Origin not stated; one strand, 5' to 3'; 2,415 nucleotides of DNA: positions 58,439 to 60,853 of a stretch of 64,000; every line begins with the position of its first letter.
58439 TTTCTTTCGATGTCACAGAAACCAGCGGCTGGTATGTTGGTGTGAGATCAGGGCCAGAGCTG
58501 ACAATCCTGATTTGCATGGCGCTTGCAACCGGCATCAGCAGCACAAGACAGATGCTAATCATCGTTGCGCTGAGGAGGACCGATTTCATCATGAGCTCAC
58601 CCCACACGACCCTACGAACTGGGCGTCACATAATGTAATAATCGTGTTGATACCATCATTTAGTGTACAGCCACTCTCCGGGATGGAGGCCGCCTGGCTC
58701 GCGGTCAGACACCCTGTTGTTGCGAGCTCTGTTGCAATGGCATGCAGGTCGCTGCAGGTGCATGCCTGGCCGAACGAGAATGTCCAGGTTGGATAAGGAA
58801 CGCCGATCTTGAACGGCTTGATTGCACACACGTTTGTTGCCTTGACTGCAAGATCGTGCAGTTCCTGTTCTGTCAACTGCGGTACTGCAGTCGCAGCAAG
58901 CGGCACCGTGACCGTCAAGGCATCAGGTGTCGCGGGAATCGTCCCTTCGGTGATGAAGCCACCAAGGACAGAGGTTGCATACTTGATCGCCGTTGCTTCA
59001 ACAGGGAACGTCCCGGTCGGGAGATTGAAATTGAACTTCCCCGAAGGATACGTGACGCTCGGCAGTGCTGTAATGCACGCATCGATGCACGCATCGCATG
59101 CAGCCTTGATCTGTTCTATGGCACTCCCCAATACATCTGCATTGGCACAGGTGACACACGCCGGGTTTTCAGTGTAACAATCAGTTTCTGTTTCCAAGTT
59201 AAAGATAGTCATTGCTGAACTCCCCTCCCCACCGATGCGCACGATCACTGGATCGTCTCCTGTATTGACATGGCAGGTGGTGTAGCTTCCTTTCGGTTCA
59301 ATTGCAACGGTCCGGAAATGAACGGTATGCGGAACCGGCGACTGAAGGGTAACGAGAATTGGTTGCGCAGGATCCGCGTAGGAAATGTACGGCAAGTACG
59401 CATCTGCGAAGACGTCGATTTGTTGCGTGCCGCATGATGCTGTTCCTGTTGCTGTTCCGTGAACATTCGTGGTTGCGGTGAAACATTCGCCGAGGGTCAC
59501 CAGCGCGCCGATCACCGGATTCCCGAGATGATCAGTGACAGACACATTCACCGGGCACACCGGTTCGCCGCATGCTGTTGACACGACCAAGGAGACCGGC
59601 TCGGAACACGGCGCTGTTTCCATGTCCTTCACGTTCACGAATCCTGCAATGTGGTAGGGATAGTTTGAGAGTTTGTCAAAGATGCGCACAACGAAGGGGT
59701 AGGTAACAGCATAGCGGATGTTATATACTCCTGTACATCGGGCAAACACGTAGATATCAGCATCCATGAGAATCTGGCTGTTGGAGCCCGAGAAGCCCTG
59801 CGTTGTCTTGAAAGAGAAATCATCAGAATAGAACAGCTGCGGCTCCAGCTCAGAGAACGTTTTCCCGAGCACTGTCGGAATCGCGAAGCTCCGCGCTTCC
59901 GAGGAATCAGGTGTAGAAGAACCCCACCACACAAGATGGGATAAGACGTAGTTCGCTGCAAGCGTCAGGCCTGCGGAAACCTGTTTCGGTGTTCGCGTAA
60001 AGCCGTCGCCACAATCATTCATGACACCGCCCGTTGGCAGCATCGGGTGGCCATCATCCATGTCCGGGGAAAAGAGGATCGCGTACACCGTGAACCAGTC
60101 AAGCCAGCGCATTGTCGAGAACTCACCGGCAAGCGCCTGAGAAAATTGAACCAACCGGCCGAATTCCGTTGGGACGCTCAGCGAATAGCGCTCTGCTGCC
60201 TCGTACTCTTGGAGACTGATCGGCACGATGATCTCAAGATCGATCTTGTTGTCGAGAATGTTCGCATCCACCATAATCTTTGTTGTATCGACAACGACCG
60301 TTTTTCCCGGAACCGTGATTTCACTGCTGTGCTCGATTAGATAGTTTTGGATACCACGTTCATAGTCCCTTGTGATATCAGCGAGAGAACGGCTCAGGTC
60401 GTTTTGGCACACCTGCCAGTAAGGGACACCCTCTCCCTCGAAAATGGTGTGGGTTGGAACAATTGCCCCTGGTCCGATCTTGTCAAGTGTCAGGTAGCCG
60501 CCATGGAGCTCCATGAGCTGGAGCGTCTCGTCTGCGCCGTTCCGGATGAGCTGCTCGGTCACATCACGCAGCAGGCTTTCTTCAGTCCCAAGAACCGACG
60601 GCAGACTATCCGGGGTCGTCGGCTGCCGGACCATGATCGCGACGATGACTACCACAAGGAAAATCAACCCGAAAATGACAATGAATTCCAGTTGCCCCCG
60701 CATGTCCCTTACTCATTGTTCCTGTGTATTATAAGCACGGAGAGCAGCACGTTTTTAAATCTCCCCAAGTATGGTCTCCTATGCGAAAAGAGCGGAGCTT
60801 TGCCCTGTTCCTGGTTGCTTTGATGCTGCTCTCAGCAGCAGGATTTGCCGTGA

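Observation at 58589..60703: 700-aa proteins carrying type-IV-pilin-like (class III) signal peptides with a shortened G|Q-x-E-F motif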

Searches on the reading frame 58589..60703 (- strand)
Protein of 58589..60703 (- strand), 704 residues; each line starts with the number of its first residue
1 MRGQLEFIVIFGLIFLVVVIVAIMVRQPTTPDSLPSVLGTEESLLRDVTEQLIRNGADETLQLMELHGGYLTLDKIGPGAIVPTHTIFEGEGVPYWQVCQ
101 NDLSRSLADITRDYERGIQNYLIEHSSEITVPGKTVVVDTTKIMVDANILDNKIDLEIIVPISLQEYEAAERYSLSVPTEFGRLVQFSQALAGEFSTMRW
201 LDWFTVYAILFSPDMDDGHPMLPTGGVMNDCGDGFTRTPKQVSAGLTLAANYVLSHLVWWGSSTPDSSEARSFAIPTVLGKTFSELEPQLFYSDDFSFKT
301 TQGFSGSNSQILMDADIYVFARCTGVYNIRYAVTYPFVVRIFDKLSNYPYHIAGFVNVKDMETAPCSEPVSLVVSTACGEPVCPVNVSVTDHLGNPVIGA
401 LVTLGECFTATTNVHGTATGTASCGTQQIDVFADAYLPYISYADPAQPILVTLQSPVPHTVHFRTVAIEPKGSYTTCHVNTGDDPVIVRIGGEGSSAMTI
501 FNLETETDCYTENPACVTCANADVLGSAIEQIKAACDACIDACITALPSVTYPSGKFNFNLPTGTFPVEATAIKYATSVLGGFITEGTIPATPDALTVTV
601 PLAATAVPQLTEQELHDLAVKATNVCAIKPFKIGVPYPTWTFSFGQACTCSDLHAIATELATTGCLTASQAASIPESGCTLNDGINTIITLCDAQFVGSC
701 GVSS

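Call 5: search_protein_families(library=pfam, proteins=[window:58589-60703:-], max_evalue=0.1)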
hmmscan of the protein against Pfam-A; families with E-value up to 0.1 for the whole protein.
window:58589-60703:- (704 aa): 2 families
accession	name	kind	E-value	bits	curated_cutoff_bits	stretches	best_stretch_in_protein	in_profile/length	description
PF13620.12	CarboxypepD_reg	-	1.1e-05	26.1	32.3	1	549-581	32-65/82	Carboxypeptidase regulatory-like domain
PF02369.22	Big_1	-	0.043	14.4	34.9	0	377-422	13-66/93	Bacterial Ig-like domain (group 1)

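Call 9: find_homologous_proteins(query=window:58589-60703:-, max_evalue=0.001)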
Query window:58589-60703:- (704 aa): 1 proteins with E <= 0.001 among 8000 candidates.
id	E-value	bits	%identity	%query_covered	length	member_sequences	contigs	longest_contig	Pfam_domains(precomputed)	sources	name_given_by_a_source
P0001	4.2e-129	450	36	99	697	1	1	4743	-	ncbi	-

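Call 11: find_encoding_contigs(protein=P0001, flank=10000)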
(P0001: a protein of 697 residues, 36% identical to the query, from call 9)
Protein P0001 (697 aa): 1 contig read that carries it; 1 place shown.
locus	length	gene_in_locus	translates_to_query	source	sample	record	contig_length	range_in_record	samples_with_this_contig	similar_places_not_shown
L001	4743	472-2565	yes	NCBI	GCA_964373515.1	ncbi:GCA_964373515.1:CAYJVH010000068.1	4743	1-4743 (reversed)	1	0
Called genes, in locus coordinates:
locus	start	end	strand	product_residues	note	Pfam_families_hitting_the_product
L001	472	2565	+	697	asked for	-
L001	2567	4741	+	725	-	?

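Call 13: find_related_loci(query=A1, collection=genome_contigs, flank=10000)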
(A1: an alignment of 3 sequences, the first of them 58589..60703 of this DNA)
Query A1 (704 aa) in genome_contigs; peptide patterns used: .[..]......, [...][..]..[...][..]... (x = any residue, [..] = any of these).
41 stretches matched a pattern, but none encodes a relative of the query by tblastn (E <= 1e-3).

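Call 20: search_protein_families(library=ncbifam, proteins=[window:58589-60703:-], max_evalue=0.1)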
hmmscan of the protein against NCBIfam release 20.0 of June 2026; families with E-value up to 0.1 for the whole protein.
window:58589-60703:- (704 aa): 0 families

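Call 23: search_protein_representatives(alignment_id=A1)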
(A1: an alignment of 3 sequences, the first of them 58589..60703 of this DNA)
Query: 3 sequences, 710 profile positions. Proteins with E-value up to 0.001 (for the whole library): 485; up to 1e-10: 243; up to 1e-30: 177. The best 150 are listed.
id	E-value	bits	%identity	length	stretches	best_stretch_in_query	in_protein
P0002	0.0e+00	1257.9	-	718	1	1-710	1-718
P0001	0.0e+00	1241.0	-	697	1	1-710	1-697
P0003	8.3e-121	420.8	-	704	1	1-708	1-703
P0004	1.3e-120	420.1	-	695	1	3-709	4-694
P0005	5.2e-115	401.6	-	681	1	1-710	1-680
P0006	1.3e-114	400.3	-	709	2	1-477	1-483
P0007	2.7e-114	399.2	-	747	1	1-590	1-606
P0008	1.5e-113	396.8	-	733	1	1-667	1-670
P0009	2.2e-112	392.9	-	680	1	1-448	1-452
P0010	7.8e-104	364.7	-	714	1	1-587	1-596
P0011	1.9e-103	363.4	-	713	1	1-702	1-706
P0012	8.6e-103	361.2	-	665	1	1-576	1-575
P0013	2.8e-101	356.2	-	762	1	2-691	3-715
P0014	1.9e-97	343.5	-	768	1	1-686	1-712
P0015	8.6e-97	341.4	-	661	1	1-534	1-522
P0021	3.8e-90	319.4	-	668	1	4-577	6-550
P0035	1.5e-80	287.7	-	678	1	1-621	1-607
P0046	2.3e-75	270.6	-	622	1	2-522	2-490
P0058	3.6e-64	233.5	-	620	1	1-479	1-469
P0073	5.2e-59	216.5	-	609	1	1-479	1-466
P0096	1.8e-51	191.6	-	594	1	1-493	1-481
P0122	2.4e-45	171.3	-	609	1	1-478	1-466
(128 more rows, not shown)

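Call 28: find_homologous_proteins(query=A2, max_evalue=1e-10)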
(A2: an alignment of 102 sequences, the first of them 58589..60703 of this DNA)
Query A2 (102 sequences) (704 aa, profile of the alignment): 1 proteins with E <= 1e-10 among 8000 candidates.
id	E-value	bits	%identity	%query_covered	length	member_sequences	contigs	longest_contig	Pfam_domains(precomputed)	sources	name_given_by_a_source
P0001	1.2e-149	518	36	99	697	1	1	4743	-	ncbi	-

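Call 32: list_cluster_members(proteins=[window:58589-60703:-, window:52309-54465:-, window:55524-58607:-, window:48555-52337:-, window:61224-63806:-, P0003, P0004, P0005, P0008, P0013])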
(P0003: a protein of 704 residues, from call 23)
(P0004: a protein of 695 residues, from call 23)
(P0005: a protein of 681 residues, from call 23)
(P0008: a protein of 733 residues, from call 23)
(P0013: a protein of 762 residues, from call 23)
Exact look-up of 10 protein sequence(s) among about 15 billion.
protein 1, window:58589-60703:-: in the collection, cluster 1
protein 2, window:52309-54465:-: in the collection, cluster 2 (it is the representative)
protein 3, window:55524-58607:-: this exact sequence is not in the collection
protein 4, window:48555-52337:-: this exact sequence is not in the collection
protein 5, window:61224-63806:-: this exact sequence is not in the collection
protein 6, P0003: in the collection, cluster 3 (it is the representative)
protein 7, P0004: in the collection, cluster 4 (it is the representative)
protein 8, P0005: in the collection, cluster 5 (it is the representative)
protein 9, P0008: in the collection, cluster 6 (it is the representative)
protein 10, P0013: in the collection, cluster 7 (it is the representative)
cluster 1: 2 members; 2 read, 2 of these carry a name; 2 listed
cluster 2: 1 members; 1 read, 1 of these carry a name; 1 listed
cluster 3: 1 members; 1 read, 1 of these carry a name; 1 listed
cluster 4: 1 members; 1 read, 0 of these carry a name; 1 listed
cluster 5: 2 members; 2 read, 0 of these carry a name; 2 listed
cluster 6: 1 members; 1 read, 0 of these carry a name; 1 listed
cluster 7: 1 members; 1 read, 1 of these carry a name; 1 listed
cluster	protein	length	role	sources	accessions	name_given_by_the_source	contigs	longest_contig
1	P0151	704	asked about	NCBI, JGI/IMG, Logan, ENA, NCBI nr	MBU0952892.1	MAG: hypothetical protein KKA90_00510 [Nanoarchaeota archaeon] | hypothetical protein [Nanoarchaeota archaeon]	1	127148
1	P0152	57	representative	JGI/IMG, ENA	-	hypothetical protein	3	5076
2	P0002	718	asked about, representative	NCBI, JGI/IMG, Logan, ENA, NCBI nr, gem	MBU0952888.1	MAG: hypothetical protein KKA90_00490 [Nanoarchaeota archaeon] | hypothetical protein [Nanoarchaeota archaeon]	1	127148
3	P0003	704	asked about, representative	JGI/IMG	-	hypothetical protein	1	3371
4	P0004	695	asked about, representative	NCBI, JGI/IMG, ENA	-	-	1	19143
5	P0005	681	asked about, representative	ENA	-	-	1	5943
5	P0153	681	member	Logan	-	-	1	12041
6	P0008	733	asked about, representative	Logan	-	-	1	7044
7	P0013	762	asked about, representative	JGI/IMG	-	hypothetical protein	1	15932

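Call 33: find_encoding_contigs(protein=window:58589-60703:-, flank=10000, max_places=4)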
Protein window:58589-60703:- (704 aa): no gene with exactly this product is on record in the collection.

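Call 38: find_related_loci(query=A4, collection=metagenome_contigs, flank=10000)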
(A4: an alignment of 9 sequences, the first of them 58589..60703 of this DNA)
Query A4 (704 aa) in metagenome_contigs; peptide patterns used: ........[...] (x = any residue, [..] = any of these).
10 stretches matched a pattern; 4 encode a relative of the query (tblastn E <= 1e-3); 4 distinct loci.
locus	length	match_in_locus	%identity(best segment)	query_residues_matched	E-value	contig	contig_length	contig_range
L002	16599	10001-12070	29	2-698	4e-98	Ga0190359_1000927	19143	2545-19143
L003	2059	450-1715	33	1-441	4e-75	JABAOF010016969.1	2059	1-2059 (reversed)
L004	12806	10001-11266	33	1-441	3e-72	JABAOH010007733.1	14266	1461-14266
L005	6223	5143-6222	30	35-408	1e-48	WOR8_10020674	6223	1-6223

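Call 45: search_solved_structures(query=A2, max_evalue=1)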
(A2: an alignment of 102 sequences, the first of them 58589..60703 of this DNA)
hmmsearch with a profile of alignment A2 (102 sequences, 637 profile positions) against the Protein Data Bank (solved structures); distinct sequences matched with E-value up to 1: 3.
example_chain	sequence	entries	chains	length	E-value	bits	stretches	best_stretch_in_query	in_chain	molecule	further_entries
9hfj_A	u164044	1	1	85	0.00038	22.1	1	386-464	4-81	SusC homolog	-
8aa4_A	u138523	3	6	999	0.035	15.6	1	386-463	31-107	SusC homolog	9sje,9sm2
7wpo_B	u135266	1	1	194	0.47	11.9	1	366-423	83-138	Spike glycoprotein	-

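Call 46: search_protein_families(library=phrogs, proteins=[window:58589-60703:-], max_evalue=0.01)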
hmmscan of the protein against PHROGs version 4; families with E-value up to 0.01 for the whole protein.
window:58589-60703:- (704 aa): 0 families

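Call 51: predict_structure(alignment_id=A2)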
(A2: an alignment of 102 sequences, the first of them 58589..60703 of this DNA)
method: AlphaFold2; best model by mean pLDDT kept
length: 704 residues; sequences in the alignment: 102
mean_pLDDT: 88.7   pTM: 0.74
mean pLDDT of the five models: 88.7, 88.2, 87.8, 87.5, 86.8
residues with pLDDT >= 90: 449; 70-90: 198; 50-70: 49; < 50: 8
segments of 3 or more residues with pLDDT < 50: 311-313
pLDDT, mean of each block of 10 residues (from residue 1): 74 91 65 75 92 97 97 82 90 95 96 96 95 93 97 98 87 96 98 98 98 94 90 84 96 97 90 96 98 90 75 51 79 96 98 97 81 57 92 94 89 96 92 90 95 92 95 94 89 76 85 88 75 85 90 79 91 78 92 94 79 86 94 93 92 93 93 86 84 90 54
secondary structure, 60 per line:
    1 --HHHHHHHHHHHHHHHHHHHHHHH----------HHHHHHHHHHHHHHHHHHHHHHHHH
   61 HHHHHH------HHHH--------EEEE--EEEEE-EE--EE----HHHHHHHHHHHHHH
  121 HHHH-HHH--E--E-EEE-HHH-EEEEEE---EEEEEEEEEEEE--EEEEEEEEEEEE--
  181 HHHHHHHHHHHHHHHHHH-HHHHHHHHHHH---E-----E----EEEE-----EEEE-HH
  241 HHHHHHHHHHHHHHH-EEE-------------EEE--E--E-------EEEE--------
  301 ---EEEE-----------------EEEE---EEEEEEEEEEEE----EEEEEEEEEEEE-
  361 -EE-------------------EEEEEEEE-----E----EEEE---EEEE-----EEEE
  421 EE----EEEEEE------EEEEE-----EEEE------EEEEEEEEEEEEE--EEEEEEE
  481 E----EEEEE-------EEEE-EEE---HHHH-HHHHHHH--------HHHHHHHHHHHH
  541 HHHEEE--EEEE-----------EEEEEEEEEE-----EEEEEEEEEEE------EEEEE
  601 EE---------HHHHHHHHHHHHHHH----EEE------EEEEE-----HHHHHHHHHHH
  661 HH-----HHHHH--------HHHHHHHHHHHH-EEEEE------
elements in order (helices of 4 or more, strands of 3 or more residues): H3-25 H36-66 H73-76 E85-88 E91-95 H107-124 E136-138 E144-149 E153-164 E167-178 H181-198 H200-210 E225-228 E234-237 H239-255 E257-259 E273-275 E289-292 E304-307 E325-328 E332-343 E348-359 E383-390 E401-404 E408-411 E417-422 E427-432 E439-443 E449-452 E459-471 E474-481 E486-490 E498-501 E503-505 H509-512 H514-520 H529-543 E544-546 E549-552 E564-573 E579-589 E596-602 H612-626 E631-633 E640-644 H650-662 H668-672 H681-692 E694-698

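Call 53: fold_search(model_id=the predicted structure, library=pdb)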
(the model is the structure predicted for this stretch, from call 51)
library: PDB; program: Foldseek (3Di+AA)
matches with E <= 10: 774; with E <= 0.001: 9
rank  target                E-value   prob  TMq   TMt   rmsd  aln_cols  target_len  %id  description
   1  6fwv_B                7.0e-06  0.99  0.12  0.16  24.3       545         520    7  The Bacillus anthracis TIE protein (released 2018-08-08)
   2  4iyk                  2.3e-04  0.97  0.10  0.28  17.1       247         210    8  Crystal structure of a putative carbohydrate binding protein (BACUNI_04699) from Bacteroides uniformis ATCC 8492 at 2.00 (released 2013-02-20)
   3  8fia_A                3.5e-04  1.00  0.10  0.04  16.2       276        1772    9  The structure of fly Teneurin self assembly (released 2023-05-03)
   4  6m48_A                4.4e-04  0.25  0.10  0.09  25.6       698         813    6  Crystal structure of pilus adhesin, SpaC from Lactobacillus rhamnosus GG - P21212 form (released 2020-07-29)
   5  6fb3_A                4.6e-04  0.98  0.09  0.04  17.1       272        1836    9  Teneurin 2 Partial Extracellular Domain (released 2018-03-28)
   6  7aml_A                7.4e-04  0.16  0.06  0.07  25.7       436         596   10  RET/GDNF/GFRa1 extracellular complex Cryo-EM structure (released 2021-01-13)
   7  6xi3                  7.8e-04  0.63  0.08  0.14  26.6       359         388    9  Crystal structure of tetra-tandem repeat in extending region of large adhesion protein (released 2020-10-14)
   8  2nsm                  8.7e-04  1.00  0.10  0.17   2.6        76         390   21  Crystal structure of the human carboxypeptidase N (Kininase I) catalytic domain (released 2007-04-24)
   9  7sqc_2A               9.2e-04  0.15  0.06  0.06  25.7       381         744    9  Ciliary C1 central pair apparatus isolated from Chlamydomonas reinhardtii (released 2022-04-13)
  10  4fxt_D                1.1e-03  0.97  0.09  0.30  16.3       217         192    9  Crystal structure of a DUF3823 family protein (BACOVA_02663) from Bacteroides ovatus ATCC 8483 at 2.77 A resolution (released 2012-07-25)
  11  7sqc_F0               1.1e-03  0.13  0.06  0.11  27.3       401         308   10  Ciliary C1 central pair apparatus isolated from Chlamydomonas reinhardtii (released 2022-04-13)
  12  2x9y                  1.3e-03  0.38  0.09  0.13  23.7       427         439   10  STRUCTURE OF THE PILUS BACKBONE (RRGB) FROM STREPTOCOCCUS PNEUMONIAE (released 2010-06-30)
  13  3ubg_B                1.3e-03  0.16  0.06  0.12  22.4       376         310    7  Crystal structure of Drosophila N-cadherin EC1-3, II (released 2011-12-21)
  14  3mn8_A                1.4e-03  1.00  0.10  0.18   3.9        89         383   18  Structure of Drosophila melanogaster carboxypeptidase D isoform 1B short (released 2010-07-28)
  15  3kpt_A                1.4e-03  0.85  0.10  0.18  17.3       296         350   11  Crystal structure of BcpA, the major pilin subunit of Bacillus cereus (released 2009-11-24)
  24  5aq0_A                3.1e-03  1.00  0.10  0.77   2.0        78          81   22  The structure of the Transthyretin-like domain of the first catalytic domain of the HUMAN Carboxypeptidase D (released 2016-09-28)
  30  5aq0_B                4.0e-03  1.00  0.10  0.75   2.4        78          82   22  The structure of the Transthyretin-like domain of the first catalytic domain of the HUMAN Carboxypeptidase D (released 2016-09-28)
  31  9hfj                  4.3e-03  1.00  0.10  0.79   1.8        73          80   26  Crystal structure of the NTE domain of SusCdex (BT3090) dextran transporter (released 2025-11-26)
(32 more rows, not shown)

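Call 78: find_related_loci(query=A4, collection=viral_contigs, flank=10000)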
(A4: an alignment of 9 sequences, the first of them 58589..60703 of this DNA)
Query A4 (704 aa) in viral_contigs; peptide patterns used: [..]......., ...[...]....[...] (x = any residue, [..] = any of these).
41 stretches matched a pattern, but none encodes a relative of the query by tblastn (E <= 1e-3).
